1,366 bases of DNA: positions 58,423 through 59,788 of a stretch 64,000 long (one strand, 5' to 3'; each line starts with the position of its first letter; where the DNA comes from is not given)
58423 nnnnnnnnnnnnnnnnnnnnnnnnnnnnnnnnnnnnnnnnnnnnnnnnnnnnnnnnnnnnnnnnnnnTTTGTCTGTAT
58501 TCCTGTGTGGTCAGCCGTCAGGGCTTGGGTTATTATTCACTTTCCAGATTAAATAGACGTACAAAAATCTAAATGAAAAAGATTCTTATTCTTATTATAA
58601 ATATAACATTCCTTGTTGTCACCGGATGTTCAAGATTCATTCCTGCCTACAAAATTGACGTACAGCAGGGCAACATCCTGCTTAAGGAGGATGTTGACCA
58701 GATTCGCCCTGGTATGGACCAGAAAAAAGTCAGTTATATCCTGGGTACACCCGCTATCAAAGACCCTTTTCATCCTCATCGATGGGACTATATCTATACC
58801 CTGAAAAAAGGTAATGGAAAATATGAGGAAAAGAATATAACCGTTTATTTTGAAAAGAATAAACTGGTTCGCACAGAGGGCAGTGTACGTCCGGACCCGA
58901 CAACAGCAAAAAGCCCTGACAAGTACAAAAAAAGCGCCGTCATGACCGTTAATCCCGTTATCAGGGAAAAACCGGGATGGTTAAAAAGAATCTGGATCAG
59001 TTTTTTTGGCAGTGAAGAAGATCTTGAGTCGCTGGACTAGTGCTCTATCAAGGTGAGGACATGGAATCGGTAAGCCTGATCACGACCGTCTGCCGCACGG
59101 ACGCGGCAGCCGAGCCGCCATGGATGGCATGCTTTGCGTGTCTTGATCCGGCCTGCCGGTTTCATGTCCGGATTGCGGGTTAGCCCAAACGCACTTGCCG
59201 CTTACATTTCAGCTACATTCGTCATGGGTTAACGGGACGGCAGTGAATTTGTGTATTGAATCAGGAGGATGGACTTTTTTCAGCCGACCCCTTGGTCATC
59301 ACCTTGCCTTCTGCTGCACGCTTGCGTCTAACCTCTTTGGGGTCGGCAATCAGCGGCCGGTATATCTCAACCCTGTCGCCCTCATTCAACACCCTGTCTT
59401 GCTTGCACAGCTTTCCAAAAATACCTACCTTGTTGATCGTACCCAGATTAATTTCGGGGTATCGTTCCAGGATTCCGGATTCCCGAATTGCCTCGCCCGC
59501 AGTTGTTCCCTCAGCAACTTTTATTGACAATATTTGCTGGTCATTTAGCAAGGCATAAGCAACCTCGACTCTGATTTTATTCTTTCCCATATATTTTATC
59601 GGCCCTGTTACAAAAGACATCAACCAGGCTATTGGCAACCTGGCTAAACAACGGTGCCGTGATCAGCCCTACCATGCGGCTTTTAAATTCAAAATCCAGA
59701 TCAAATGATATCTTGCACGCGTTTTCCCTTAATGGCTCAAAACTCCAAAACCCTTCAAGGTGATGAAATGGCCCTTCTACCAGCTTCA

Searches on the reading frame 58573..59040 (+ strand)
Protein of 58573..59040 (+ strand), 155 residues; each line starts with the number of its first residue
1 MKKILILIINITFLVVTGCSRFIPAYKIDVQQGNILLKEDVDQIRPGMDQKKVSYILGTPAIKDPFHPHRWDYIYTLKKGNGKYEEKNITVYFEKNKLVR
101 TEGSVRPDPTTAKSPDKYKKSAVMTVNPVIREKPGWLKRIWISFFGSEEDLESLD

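Call 64: search_protein_families(library=pfam, proteins=[window:58573-59040:+])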
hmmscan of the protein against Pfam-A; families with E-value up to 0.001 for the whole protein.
window:58573-59040:+ (155 aa): 1 family
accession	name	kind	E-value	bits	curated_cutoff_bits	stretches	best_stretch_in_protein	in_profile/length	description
PF04355.18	BamE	-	1.7e-26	92.2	23.2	1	33-102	1-70/71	Outer membrane protein assembly factor BamE domain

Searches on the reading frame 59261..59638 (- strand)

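Call 64: search_protein_families(library=pfam, proteins=[window:59261-59638:-])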
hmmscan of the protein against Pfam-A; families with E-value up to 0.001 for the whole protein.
window:59261-59638:- (125 aa): 1 family
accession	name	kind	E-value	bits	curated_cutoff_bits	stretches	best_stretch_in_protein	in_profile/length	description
PF03658.20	Ub-RnfH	-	3e-35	120.8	23.7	1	22-105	1-83/83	RnfH family Ubiquitin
